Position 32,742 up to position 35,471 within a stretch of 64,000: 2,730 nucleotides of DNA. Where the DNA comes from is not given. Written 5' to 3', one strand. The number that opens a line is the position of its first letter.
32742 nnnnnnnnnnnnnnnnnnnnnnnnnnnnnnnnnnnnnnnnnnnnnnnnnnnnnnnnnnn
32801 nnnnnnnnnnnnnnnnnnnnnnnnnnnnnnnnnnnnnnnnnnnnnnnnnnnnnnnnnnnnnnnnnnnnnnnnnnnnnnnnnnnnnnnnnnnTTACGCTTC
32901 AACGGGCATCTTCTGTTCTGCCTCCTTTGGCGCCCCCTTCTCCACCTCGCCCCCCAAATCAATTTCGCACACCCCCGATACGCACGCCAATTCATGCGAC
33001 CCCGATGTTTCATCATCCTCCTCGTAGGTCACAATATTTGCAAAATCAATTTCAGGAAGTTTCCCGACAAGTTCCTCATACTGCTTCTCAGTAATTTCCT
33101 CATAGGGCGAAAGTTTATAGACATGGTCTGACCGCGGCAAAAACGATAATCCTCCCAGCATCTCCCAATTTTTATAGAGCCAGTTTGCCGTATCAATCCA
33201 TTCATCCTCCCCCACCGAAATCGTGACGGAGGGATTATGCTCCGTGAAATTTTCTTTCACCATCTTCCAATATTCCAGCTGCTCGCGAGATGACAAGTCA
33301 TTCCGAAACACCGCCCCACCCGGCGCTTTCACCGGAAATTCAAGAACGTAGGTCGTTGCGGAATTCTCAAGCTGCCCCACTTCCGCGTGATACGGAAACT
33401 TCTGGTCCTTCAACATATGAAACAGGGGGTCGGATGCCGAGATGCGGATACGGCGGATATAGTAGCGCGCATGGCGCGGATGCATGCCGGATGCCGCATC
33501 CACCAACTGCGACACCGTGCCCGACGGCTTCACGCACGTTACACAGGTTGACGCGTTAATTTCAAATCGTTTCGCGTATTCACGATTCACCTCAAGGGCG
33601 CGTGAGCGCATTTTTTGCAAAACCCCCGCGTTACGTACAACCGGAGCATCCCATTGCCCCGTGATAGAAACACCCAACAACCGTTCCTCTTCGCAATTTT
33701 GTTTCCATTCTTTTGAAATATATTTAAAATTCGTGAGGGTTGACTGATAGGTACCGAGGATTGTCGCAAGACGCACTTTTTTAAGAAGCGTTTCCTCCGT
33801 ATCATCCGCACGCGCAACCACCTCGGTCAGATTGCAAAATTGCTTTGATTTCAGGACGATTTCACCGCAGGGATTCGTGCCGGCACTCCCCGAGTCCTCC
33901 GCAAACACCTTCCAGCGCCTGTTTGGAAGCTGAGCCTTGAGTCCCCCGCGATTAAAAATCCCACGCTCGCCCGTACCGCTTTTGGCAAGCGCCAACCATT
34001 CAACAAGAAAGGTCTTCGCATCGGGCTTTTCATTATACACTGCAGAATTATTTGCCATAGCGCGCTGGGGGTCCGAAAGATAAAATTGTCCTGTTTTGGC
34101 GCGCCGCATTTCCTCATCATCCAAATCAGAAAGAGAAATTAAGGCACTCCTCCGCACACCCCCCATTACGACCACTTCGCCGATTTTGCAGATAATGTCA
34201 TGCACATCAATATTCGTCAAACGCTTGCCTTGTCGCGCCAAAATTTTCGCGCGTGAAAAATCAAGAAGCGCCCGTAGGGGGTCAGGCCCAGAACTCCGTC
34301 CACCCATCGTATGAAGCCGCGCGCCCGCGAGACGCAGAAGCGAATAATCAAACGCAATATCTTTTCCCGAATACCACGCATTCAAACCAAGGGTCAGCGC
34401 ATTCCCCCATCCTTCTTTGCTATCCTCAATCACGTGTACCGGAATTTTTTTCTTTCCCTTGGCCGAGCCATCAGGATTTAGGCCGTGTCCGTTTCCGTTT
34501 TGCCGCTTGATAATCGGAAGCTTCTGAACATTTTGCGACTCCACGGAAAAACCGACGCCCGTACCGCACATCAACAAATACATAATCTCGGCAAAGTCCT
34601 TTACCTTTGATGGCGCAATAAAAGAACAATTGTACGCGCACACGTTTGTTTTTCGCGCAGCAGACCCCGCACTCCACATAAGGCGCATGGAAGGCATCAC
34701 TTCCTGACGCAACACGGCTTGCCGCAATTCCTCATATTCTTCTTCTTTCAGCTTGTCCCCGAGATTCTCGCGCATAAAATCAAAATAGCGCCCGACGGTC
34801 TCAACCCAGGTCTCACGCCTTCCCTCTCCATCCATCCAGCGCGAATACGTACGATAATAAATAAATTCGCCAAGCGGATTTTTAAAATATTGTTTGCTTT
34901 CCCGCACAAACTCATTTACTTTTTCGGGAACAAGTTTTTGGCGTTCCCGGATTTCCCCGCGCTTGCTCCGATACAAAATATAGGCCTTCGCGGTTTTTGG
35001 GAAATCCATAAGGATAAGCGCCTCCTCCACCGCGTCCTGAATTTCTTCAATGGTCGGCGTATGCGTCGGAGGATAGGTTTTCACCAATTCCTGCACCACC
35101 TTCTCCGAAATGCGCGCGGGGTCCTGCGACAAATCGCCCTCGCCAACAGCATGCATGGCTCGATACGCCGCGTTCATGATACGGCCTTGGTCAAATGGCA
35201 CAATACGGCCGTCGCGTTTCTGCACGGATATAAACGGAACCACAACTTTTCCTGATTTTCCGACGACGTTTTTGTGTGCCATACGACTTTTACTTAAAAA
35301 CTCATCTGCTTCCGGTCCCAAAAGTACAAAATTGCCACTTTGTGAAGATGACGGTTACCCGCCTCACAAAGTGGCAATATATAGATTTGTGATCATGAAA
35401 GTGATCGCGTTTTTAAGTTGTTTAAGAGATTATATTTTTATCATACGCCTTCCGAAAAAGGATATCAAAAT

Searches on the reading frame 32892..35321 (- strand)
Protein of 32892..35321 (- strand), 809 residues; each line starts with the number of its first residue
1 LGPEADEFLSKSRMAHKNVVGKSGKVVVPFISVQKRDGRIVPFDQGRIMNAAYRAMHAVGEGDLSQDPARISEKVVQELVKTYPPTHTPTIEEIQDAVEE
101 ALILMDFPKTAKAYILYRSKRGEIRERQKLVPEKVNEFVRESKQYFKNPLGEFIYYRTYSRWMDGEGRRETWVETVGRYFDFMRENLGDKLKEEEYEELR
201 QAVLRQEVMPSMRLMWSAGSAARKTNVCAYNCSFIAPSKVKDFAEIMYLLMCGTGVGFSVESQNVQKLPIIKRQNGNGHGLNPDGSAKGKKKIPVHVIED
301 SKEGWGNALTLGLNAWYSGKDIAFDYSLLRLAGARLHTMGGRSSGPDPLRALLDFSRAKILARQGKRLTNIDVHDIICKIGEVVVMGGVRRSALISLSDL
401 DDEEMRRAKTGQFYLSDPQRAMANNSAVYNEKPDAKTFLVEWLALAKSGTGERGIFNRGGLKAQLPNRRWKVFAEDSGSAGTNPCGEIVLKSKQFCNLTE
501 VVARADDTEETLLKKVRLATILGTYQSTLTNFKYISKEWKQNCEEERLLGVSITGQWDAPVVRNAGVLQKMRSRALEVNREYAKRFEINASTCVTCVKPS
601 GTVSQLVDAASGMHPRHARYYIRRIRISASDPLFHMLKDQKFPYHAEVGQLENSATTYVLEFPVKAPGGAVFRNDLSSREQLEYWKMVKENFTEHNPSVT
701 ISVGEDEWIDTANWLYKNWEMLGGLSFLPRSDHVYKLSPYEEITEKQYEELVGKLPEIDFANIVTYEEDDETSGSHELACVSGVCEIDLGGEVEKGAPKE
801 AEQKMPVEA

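Call 20: find_related_loci(query=window:32892-35321:-, collection=genome_contigs, flank=8000)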
Query window:32892-35321:- (809 aa) in genome_contigs; peptide patterns used: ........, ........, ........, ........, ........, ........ (x = any residue, [..] = any of these).
210 stretches matched a pattern; 157 encode a relative of the query (tblastn E <= 1e-3); the best 80 are kept; 80 distinct loci.
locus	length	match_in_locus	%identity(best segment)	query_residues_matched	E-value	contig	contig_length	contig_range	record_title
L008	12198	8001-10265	76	28-793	0e+0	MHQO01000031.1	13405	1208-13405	MAG: Candidatus Sungbacteria bacterium RIFCSPLOWO2_01_FULL_47_10 rifcsplowo2_01_scaffold_26781, whole genome shotgun seq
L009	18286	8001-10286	74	14-788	0e+0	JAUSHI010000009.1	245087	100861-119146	MAG: bacterium isolate E14_metabat.bin.18 E14_k141_443958, whole genome shotgun sequence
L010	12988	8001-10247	74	28-789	0e+0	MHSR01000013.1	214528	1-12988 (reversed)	MAG: Candidatus Terrybacteria bacterium RIFCSPHIGHO2_01_FULL_43_35 rifcsphigho2_01_scaffold_372, whole genome shotgun se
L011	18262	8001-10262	74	21-788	0e+0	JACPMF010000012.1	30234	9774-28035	MAG: Candidatus Sungiibacteriota bacterium isolate NC_groundwater_542_Ag_S-0.1um_47_13 S35_SO-1_scaffold_238564, whole g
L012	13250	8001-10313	72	6-789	0e+0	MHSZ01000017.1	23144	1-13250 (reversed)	MAG: Candidatus Terrybacteria bacterium RIFCSPLOWO2_01_FULL_58_14 rifcsplowo2_01_scaffold_28777, whole genome shotgun se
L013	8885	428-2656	73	33-789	0e+0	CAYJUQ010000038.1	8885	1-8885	MAG TPA_asm: uncultured Candidatus Saccharibacteria bacterium isolate ERP125453_co1_297 genome assembly, contig: NODE_94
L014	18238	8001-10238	71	30-789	0e+0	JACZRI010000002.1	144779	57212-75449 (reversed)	MAG: Patescibacteria group bacterium isolate B100T1L10 B100T1L10_NODE17, whole genome shotgun sequence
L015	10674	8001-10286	72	24-799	0e+0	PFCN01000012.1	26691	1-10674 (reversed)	MAG: Candidatus Niyogibacteria bacterium CG10_big_fil_rev_8_21_14_0_10_42_19 CG10_8_21_14_0.10_scaffold_3193_c, whole ge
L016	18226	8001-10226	71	33-788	0e+0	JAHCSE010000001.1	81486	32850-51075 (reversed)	MAG: Patescibacteria group bacterium isolate Bin_194 c_000000000001, whole genome shotgun sequence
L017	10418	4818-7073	70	33-798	0e+0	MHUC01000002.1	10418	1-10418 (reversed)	MAG: Candidatus Wildermuthbacteria bacterium RIFCSPHIGHO2_12_FULL_40_12 rifcsphigho2_12_scaffold_11047, whole genome sho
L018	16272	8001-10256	69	32-808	0e+0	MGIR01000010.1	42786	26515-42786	MAG: Candidatus Wolfebacteria bacterium RIFCSPLOWO2_01_FULL_45_19 rifcsplowo2_01_scaffold_4132, whole genome shotgun seq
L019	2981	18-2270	71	25-789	0e+0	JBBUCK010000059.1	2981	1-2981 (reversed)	MAG: Patescibacteria group bacterium isolate H32-bin035 H32_bin035_000000000059, whole genome shotgun sequence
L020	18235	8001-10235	69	30-788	0e+0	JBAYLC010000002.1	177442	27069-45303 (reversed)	MAG: Candidatus Paceibacterota bacterium isolate SO_2016_GW1_94 scaffold00170_OW334_2016, whole genome shotgun sequence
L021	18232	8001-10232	70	29-787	0e+0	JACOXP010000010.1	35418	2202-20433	MAG: Candidatus Harrisonbacteria bacterium isolate NC_groundwater_156_Ag_S-0.1um_44_12 S4_GD2017_2_S1_scaffold_698, whol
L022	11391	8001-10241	70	28-788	0e+0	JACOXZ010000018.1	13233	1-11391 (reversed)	MAG: Candidatus Liptonbacteria bacterium isolate NC_groundwater_166_Ag_S-0.1um_47_12 S4_GD2017_2_S1_scaffold_3084, whole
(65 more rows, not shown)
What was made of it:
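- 32892..35321 (-): nrdJ (adenosylcobalamin-dependent ribonucleotide reductase, RTPR-like, with an N-terminal stretch matching the N-termini of other RNR models), the right border of the slot. 59-76% identity to NrdJ of 80 genomes, nearly all Patescibacteria (call 20).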

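Call 37: search_protein_families(library=pfam, proteins=[L011:10398-10988:-, L011:11868-12194:+], max_evalue=0.1)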
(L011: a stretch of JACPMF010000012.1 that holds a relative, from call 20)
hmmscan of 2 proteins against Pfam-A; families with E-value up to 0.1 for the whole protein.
L011:10398-10988:- (196 aa): 1 family
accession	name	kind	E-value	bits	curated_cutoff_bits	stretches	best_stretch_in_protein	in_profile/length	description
PF02955.21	GSH-S_ATP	-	0.065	13.1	23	1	124-193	69-136/175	Prokaryotic glutathione synthetase, ATP-grasp domain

L011:11868-12194:+ (108 aa): 0 families

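Call 92: search_protein_families(library=ncbifam, proteins=[window:32892-35321:-], max_evalue=0.00001)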
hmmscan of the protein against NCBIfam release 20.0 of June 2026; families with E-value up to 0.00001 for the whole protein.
window:32892-35321:- (809 aa): 10 families
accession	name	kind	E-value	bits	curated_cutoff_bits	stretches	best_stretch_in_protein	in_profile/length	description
TIGR02505.1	RTPR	equivalog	6.1e-91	305.7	340.05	1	149-787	10-723/724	ribonucleoside-triphosphate reductase, adenosylcobalamin-dependent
NF005010.0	PRK06406.1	subfamily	3e-22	78.7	1125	1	32-131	6-105/771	vitamin B12-dependent ribonucleotide reductase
NF006207.0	PRK08332.1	equivalog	1e-20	72.7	2400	1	32-134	5-105/1684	vitamin B12-dependent ribonucleotide reductase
NF005497.0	PRK07111.1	equivalog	1.4e-19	70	764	1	31-142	3-112/746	anaerobic ribonucleoside triphosphate reductase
NF006126.0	PRK08270.1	equivalog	1.1e-14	53.6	548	1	31-139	3-109/684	ribonucleoside triphosphate reductase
NF006732.0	PRK09263.1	equivalog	1e-13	50.6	657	1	32-144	4-111/712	anaerobic ribonucleoside-triphosphate reductase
NF009028.0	PRK12364.1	equivalog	3.3e-13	48.5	1377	1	32-133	2-103/842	ribonucleoside-diphosphate reductase subunit alpha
NF005544.0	PRK07207.1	equivalog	3.5e-13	48.3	965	1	29-130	32-139/965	ribonucleoside-diphosphate reductase subunit alpha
NF009029.0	PRK12365.1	equivalog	5e-10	38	1350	1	30-131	117-224/1046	ribonucleoside-diphosphate reductase subunit alpha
TIGR02504.1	NrdJ_Z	equivalog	7.6e-10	38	399.95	0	318-555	107-358/606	adenosylcobalamin-dependent ribonucleoside-diphosphate reductase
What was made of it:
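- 32892..35321 (-): TIGR02505 E 6e-91 (call 92).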
